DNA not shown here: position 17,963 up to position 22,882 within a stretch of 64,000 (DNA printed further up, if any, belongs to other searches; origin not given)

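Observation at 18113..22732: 1000-residue uninterrupted coiled coil in a membrane-anchored protein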

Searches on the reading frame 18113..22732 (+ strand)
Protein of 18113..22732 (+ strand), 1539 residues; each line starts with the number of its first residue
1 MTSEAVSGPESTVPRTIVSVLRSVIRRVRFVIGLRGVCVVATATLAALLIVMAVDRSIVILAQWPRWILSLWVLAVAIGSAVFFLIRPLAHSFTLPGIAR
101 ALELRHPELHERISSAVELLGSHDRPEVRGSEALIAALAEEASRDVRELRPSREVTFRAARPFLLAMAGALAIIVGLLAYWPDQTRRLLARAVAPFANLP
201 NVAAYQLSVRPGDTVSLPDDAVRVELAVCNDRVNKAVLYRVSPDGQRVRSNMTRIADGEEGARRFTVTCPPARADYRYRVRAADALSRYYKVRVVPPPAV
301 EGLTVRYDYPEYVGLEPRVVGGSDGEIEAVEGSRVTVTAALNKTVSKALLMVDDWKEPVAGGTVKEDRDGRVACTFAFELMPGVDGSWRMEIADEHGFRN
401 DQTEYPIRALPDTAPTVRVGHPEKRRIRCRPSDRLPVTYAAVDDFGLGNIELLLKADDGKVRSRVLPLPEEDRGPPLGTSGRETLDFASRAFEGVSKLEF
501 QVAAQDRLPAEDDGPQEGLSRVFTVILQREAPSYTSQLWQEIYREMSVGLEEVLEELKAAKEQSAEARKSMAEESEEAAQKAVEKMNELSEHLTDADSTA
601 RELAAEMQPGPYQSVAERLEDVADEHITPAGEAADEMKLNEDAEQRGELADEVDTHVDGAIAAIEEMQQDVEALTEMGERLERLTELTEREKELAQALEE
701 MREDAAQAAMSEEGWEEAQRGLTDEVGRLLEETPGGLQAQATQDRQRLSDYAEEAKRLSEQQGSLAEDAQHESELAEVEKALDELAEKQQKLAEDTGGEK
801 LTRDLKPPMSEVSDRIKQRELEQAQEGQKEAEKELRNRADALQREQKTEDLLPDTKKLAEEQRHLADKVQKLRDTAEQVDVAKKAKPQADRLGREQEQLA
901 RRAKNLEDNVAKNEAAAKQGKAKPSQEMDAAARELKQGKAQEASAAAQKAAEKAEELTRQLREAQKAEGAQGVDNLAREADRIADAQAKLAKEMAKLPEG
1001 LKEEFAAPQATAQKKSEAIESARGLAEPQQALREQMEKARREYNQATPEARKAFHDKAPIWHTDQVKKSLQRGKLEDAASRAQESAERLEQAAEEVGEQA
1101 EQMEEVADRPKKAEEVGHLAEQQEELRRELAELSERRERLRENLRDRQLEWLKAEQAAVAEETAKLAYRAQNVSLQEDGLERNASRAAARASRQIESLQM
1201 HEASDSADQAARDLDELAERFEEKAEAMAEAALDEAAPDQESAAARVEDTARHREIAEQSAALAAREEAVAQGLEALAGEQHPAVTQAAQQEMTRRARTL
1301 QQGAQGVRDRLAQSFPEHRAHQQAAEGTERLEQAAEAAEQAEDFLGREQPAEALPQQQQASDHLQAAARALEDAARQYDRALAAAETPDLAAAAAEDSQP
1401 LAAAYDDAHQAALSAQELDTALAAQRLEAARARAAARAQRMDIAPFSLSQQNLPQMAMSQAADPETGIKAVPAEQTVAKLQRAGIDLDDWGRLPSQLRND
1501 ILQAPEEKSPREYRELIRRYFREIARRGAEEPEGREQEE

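Call 4: search_protein_families(library=pfam, proteins=[window:18113-22732:+], max_evalue=0.01)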
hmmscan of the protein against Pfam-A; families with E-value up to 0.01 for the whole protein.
window:18113-22732:+ (1539 aa): 0 families

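Call 6: search_protein_families(library=ncbifam, proteins=[window:18113-22732:+], max_evalue=0.01)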
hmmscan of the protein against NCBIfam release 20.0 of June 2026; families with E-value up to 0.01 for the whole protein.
window:18113-22732:+ (1539 aa): 0 families

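Call 22: find_homologous_proteins(query=A2, max_evalue=1e-10)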
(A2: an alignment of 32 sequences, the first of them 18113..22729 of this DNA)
Query A2 (32 sequences) (1539 aa, profile of the alignment): 150 proteins with E <= 1e-10 among 8000 candidates; the best 120 are listed.
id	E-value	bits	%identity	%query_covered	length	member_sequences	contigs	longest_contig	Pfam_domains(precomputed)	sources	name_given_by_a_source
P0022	0.0e+0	1690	40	55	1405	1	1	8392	PF13779.12,PF13885.12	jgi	jgi:hypothetical protein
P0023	0.0e+0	1670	40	53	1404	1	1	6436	PF13779.12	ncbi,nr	ncbi:MAG: DUF4175 family protein [Planctomycetota bacterium]|nr:DUF4175 family protein [Planctomycet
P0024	0.0e+0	1656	41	52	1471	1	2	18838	PF13779.12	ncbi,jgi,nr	ncbi:MAG: DUF4175 family protein [Planctomycetes bacterium]|nr:DUF4175 family protein [Planctomyceto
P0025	0.0e+0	1649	41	53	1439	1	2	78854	PF13779.12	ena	-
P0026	0.0e+0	1645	39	54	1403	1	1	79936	PF02095.22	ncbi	-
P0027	0.0e+0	1636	41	53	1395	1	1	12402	PF13779.12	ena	-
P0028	0.0e+0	1632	38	54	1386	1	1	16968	PF13779.12,PF13885.12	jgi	-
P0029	0.0e+0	1632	39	55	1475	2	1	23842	PF13779.12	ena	-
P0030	0.0e+0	1632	40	54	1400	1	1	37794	PF13779.12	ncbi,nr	ncbi:MAG: DUF4175 family protein [Planctomycetes bacterium]|nr:DUF4175 family protein [Planctomyceto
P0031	0.0e+0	1630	40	55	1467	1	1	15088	PF13779.12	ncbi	-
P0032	0.0e+0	1630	40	52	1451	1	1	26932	PF13779.12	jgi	jgi:hypothetical protein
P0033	0.0e+0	1619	38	54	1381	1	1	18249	PF13779.12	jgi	jgi:uncharacterized protein (DUF2141 family)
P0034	0.0e+0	1610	38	55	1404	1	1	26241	PF13779.12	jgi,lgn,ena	-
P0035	0.0e+0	1590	93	99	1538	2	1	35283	-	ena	-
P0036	0.0e+0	1583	62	99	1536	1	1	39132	PF13779.12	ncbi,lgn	-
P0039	0.0e+0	1581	100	100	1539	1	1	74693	-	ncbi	-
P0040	0.0e+0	1573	36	59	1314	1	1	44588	PF13779.12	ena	-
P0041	0.0e+0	1563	39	54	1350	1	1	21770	PF13779.12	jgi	jgi:uncharacterized protein (DUF2141 family)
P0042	0.0e+0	1560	39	54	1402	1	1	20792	PF13779.12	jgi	jgi:hypothetical protein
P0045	0.0e+0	1552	38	54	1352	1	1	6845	PF13779.12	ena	-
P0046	0.0e+0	1545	41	54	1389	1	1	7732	PF13779.12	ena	-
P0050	0.0e+0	1524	40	55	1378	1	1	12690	PF13779.12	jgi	jgi:hypothetical protein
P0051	0.0e+0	1523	38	80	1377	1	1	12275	PF13779.12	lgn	-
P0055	0.0e+0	1486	37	50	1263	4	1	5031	PF13779.12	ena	-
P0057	0.0e+0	1466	39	51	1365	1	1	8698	PF13779.12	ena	-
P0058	0.0e+0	1453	40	58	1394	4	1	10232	PF13779.12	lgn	-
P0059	0.0e+0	1444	41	100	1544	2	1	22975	PF13779.12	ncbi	-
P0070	0.0e+0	1392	36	59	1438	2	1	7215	PF13779.12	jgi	-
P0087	0.0e+0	1291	41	54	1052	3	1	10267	PF13779.12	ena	-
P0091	0.0e+0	1264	36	65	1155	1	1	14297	PF13779.12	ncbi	ncbi:MAG: DUF4175 family protein [Planctomycetota bacterium]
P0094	0.0e+0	1248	39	54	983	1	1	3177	PF13779.12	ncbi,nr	ncbi:MAG: hypothetical protein IMZ66_11380, partial [Planctomycetes bacterium]|nr:hypothetical prote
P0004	0.0e+0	1163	39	54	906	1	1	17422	PF13779.12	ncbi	ncbi:MAG: hypothetical protein R6X20_12615, partial [Phycisphaerae bacterium]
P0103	0.0e+0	1162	39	61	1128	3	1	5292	PF13779.12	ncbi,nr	ncbi:MAG: DUF4175 family protein, partial [Candidatus Brocadiae bacterium]|nr:DUF4175 family protein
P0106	0.0e+0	1123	34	54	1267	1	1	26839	PF13779.12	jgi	jgi:hypothetical protein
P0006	0.0e+0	1109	39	54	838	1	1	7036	PF13779.12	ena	-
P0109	0.0e+0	1106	36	54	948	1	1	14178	PF13779.12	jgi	-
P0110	0.0e+0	1101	35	63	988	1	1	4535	PF13779.12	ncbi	ncbi:MAG: DUF4175 family protein, partial [bacterium]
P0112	0.0e+0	1081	34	64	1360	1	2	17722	PF13779.12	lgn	-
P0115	1.4e-288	979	36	45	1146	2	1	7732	PF13779.12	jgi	-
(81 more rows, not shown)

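Call 34: list_cluster_members(proteins=[P0039, P0035, P0036])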
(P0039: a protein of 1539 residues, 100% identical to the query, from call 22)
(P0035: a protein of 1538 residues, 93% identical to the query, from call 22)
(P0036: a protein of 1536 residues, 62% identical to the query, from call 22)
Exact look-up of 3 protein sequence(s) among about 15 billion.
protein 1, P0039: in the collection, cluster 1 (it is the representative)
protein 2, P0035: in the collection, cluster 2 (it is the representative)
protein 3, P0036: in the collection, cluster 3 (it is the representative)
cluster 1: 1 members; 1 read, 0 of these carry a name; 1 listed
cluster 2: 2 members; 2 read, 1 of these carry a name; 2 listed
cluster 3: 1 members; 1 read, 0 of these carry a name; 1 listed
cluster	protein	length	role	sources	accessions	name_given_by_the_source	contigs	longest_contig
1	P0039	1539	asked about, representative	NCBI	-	-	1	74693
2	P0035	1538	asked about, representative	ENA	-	-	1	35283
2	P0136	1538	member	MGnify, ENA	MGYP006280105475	CR=1 FL=1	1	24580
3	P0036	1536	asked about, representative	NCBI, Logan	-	-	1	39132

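Call 36: search_solved_structures(query=A2, max_evalue=1)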
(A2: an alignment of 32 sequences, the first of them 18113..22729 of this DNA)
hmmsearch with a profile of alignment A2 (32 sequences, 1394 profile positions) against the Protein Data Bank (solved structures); distinct sequences matched with E-value up to 1: 24.
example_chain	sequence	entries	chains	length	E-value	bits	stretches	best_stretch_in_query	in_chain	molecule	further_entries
9r1n_A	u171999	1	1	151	0.0001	23.3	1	922-1235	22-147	sc-apCC-4-DPH-2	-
6egc_A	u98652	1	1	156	0.0005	21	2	730-801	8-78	SC_2L4HC2_23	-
9r1k_A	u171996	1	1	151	0.00072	20.5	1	921-1034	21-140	sc-apCC-4-A7F-1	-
9r1j_A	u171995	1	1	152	0.00078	20.4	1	920-1034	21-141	sc-apCC-4-NR-1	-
8gl3_A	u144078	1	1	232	0.0017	19.3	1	745-832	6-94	pRLB-519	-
9r1m_A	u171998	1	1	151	0.0017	19.3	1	921-1197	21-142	sc-apCC-4-LMF-1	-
9r1l_A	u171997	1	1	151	0.0036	18.2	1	921-1038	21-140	sc-apCC-4-SN38-1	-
8a3k_UNK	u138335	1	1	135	0.0049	17.8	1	1109-1236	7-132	sc-apCC-4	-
5j0k_A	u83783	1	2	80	0.0074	17.2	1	730-800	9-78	designed protein 2L4HC2_23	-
8qae_A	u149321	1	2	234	0.013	16.3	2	676-799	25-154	sc-apCC-6-SLLA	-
3q84_A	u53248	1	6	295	0.014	16.3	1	1010-1187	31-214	Protein kinase C and casein kinase substrate in neurons protein 1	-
3qni_A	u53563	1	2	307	0.015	16.1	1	1010-1187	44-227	Protein kinase C and casein kinase substrate in neurons protein 1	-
3hai_A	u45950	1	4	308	0.016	16.1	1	1010-1187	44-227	human PACSIN1 F-BAR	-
6e7e_A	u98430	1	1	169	0.016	16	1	714-805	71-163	Inclusion membrane protein A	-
6e6a_B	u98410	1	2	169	0.018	15.9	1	712-805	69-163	Inclusion membrane protein A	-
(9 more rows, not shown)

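Call 37: search_protein_families(library=pfam, proteins=[P0036, P0059, P0024, P0030, P0091], max_evalue=0.001)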
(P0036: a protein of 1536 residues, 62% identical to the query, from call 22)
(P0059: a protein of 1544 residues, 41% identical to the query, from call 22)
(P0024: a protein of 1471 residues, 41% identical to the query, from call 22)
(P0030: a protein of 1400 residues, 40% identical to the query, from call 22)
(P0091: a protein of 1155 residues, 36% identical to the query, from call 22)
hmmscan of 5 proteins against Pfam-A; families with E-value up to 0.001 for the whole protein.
P0036 (1536 aa): 1 family
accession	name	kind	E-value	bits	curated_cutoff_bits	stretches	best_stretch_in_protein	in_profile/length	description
PF13779.11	DUF4175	-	1.6e-10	40.1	27.3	1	294-544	177-395/825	Domain of unknown function (DUF4175)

P0059 (1544 aa): 0 families

P0024 (1471 aa): 2 families
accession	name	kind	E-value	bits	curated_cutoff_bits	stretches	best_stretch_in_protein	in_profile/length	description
PF13779.11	DUF4175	-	3.3e-11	42.4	27.3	1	308-532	191-392/825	Domain of unknown function (DUF4175)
PF13885.11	Keratin_B2_2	-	0.00058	20.1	27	0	1148-1185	3-40/45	Keratin, high sulfur B2 protein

P0030 (1400 aa): 1 family
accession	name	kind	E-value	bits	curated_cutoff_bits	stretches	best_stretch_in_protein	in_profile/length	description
PF13779.11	DUF4175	-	5.8e-09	35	27.3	1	282-500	165-351/825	Domain of unknown function (DUF4175)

P0091 (1155 aa): 1 family
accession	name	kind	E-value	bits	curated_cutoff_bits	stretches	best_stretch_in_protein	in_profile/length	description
PF13779.11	DUF4175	-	7.7e-13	47.8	27.3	1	283-508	184-394/825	Domain of unknown function (DUF4175)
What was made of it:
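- On Pfam DUF4175 (PF13779): Homologues P0036, P0024, P0030 and P0091 score 35-48 bits (call 37).
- Homologues hit it at 35-48 bits (call 37), and NCBI names them 'DUF4175 family protein' (call 22).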

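Call 49: search_protein_families(library=ncbifam, proteins=[P0091, P0024], max_evalue=1)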
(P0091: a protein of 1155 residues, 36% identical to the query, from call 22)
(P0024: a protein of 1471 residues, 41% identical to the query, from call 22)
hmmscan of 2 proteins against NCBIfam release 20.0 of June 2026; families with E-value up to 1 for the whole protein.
P0091 (1155 aa): 0 families

P0024 (1471 aa): 1 family
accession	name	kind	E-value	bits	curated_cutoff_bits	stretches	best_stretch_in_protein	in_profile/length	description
TIGR03055.1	photo_alph_chp2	equivalog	0.2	11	164.05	1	21-91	170-237/245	putative photosynthetic complex assembly protein PuhE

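Call 89: search_protein_families(library=padloc, proteins=[window:18113-22729:+], max_evalue=0.001)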
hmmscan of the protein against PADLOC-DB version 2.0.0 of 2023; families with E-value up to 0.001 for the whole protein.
window:18113-22729:+ (1539 aa): 0 families
